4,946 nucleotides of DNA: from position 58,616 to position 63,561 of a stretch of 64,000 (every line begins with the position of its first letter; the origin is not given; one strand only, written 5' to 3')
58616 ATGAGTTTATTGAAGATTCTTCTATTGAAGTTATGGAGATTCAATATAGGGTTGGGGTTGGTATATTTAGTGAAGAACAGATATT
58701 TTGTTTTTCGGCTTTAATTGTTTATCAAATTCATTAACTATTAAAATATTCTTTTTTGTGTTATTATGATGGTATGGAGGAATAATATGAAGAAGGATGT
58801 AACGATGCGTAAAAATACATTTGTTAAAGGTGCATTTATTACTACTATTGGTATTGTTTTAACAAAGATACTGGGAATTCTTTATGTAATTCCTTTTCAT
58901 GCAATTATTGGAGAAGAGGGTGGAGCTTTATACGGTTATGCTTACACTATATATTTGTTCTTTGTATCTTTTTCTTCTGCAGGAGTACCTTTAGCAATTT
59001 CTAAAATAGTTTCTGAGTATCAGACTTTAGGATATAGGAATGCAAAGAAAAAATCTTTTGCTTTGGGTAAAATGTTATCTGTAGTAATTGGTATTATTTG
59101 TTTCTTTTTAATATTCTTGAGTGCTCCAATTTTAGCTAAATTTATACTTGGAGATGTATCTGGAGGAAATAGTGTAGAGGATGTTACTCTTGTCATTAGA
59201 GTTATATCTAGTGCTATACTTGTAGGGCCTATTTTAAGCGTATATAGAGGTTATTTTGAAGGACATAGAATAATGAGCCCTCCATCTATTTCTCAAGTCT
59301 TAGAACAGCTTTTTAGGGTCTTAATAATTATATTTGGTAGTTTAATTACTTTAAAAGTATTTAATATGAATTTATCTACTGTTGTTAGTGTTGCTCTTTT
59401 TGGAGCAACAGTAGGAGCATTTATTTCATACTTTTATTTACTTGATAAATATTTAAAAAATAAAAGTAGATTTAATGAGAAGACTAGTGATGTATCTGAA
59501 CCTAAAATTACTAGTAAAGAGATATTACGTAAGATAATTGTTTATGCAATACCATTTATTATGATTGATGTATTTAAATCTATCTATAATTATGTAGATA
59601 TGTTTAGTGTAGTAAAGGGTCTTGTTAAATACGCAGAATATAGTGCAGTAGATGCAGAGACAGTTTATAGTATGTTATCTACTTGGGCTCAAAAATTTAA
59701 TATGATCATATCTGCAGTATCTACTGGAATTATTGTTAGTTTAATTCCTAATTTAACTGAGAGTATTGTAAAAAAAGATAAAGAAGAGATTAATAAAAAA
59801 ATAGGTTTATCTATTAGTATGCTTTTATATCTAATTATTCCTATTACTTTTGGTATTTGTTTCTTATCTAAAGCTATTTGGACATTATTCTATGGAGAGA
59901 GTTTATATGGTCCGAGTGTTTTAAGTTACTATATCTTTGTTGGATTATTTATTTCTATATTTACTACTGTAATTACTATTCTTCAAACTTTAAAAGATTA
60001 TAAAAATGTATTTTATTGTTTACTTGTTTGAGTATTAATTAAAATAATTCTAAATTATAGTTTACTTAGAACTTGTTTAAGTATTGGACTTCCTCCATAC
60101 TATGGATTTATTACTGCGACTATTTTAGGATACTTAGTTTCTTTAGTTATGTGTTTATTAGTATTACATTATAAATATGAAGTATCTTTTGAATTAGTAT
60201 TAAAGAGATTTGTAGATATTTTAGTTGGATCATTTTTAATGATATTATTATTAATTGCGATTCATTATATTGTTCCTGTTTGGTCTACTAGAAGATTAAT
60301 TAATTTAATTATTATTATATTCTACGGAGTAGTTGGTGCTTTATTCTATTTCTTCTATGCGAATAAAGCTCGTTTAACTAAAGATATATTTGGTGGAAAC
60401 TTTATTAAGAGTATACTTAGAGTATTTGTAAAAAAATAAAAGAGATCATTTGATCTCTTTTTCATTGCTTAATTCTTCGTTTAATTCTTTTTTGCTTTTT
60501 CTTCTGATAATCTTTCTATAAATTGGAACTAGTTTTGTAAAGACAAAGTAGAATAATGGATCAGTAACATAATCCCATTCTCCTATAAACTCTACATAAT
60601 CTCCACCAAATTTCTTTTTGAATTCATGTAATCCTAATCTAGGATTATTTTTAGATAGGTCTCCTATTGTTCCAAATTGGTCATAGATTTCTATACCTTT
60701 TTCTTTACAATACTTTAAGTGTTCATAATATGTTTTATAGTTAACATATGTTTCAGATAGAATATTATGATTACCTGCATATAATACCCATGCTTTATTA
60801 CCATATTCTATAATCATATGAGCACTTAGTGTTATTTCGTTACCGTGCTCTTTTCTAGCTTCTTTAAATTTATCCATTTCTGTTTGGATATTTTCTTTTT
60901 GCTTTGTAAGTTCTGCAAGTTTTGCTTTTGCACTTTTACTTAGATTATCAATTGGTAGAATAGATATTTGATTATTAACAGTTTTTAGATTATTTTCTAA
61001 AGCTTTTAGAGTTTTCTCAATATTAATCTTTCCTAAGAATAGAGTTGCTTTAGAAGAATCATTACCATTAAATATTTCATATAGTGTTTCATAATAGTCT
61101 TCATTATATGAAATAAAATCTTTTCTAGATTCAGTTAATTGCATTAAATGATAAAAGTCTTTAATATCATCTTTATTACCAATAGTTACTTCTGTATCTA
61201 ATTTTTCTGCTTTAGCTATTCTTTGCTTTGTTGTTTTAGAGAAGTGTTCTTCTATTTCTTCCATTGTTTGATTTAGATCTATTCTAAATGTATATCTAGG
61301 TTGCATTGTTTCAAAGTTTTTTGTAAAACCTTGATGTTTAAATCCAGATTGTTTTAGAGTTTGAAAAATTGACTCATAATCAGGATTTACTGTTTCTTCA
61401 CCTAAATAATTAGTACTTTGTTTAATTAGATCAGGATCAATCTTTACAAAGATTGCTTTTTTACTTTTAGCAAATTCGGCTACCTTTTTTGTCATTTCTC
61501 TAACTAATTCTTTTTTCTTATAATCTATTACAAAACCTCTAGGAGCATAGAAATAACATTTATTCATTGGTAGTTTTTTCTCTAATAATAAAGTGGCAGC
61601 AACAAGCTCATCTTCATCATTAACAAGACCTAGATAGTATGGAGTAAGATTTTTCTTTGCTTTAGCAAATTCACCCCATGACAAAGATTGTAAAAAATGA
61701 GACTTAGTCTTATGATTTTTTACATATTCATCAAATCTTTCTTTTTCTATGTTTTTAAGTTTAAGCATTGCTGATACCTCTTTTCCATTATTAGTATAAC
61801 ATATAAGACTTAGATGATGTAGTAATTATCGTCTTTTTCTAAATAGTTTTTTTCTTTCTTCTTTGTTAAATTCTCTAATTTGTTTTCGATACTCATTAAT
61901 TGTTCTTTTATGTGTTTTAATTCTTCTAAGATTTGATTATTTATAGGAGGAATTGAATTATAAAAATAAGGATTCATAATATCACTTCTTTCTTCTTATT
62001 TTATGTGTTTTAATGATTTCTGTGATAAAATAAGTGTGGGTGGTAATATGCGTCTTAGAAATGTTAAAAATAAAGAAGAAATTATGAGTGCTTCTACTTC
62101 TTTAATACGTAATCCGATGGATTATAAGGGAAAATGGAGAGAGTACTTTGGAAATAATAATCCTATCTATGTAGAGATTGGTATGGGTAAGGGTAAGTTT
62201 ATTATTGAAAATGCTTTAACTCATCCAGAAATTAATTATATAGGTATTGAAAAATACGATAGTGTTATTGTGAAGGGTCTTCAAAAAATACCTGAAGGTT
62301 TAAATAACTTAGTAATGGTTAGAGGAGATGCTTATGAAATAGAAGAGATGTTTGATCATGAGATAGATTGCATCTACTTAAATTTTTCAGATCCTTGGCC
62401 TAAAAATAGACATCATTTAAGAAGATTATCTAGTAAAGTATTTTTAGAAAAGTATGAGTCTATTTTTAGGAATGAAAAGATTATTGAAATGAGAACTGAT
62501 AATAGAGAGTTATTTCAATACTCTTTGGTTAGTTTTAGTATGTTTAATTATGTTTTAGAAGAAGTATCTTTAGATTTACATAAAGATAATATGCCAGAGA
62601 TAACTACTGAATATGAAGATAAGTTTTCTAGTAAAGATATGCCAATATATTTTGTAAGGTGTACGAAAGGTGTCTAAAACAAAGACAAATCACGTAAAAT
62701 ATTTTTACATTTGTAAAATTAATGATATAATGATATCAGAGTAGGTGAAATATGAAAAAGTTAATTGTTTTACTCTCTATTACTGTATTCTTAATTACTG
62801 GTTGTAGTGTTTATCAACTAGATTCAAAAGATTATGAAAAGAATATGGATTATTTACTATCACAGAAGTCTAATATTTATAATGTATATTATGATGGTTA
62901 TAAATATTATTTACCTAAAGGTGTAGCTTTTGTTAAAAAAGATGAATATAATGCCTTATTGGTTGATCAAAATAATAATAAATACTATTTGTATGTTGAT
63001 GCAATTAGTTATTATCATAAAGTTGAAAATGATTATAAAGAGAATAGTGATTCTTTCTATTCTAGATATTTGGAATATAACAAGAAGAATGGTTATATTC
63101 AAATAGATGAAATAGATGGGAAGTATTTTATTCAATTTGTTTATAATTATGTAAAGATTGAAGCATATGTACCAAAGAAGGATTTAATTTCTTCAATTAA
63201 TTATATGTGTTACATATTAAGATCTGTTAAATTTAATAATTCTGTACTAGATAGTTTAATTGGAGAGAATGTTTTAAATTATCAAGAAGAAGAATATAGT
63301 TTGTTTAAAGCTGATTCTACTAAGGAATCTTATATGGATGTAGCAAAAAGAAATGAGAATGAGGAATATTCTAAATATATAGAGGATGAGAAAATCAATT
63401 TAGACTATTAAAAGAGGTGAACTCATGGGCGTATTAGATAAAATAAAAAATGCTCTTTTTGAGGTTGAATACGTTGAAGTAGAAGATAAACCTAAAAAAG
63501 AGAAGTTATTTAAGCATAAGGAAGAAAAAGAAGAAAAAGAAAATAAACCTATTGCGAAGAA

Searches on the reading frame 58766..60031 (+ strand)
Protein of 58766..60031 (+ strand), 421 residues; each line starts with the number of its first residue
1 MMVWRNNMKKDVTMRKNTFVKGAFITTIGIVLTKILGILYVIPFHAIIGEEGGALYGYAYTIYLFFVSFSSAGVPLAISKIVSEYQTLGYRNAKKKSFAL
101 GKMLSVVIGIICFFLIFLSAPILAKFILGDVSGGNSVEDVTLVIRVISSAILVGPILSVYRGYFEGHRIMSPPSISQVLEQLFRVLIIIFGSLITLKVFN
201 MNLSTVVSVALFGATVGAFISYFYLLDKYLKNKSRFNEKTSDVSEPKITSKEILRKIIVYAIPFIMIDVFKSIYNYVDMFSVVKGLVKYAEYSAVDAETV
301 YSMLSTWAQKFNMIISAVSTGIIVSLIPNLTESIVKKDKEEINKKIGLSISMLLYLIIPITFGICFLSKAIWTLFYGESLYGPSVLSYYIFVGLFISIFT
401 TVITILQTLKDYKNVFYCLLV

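Call 15: search_protein_families(library=pfam, proteins=[window:58766-60031:+], max_evalue=0.01)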
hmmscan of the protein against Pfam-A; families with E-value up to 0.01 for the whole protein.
window:58766-60031:+ (421 aa): 3 families
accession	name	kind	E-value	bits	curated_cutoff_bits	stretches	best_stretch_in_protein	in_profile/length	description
PF01943.22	Polysacc_synt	-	4.2e-31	108.8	28.2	1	20-318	2-265/274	Polysaccharide biosynthesis protein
PF03023.19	MurJ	-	1.3e-05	24.5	27.4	1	82-384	38-315/451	Lipid II flippase MurJ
PF01554.23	MatE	-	0.003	17.7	24.9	1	308-420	34-149/161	MatE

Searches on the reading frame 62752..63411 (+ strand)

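Call 15: search_protein_families(library=pfam, proteins=[window:62752-63411:+], max_evalue=0.01)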
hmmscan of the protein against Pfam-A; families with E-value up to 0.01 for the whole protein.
window:62752-63411:+ (219 aa): 0 families

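Call 96: search_protein_families(library=ncbifam, proteins=[window:62752-63411:+], max_evalue=0.1)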
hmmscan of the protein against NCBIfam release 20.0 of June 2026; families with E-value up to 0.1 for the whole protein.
window:62752-63411:+ (219 aa): 2 families
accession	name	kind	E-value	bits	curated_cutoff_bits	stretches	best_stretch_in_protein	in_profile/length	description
NF038040.1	phero_PhrK_fam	equivalog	0.016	15.5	35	1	1-25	1-25/40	PhrK family phosphatase-inhibitory pheromone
NF041193.1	lipo_SP0191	subfamily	0.021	14.8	75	1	1-31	1-31/190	SP0191 family lipoprotein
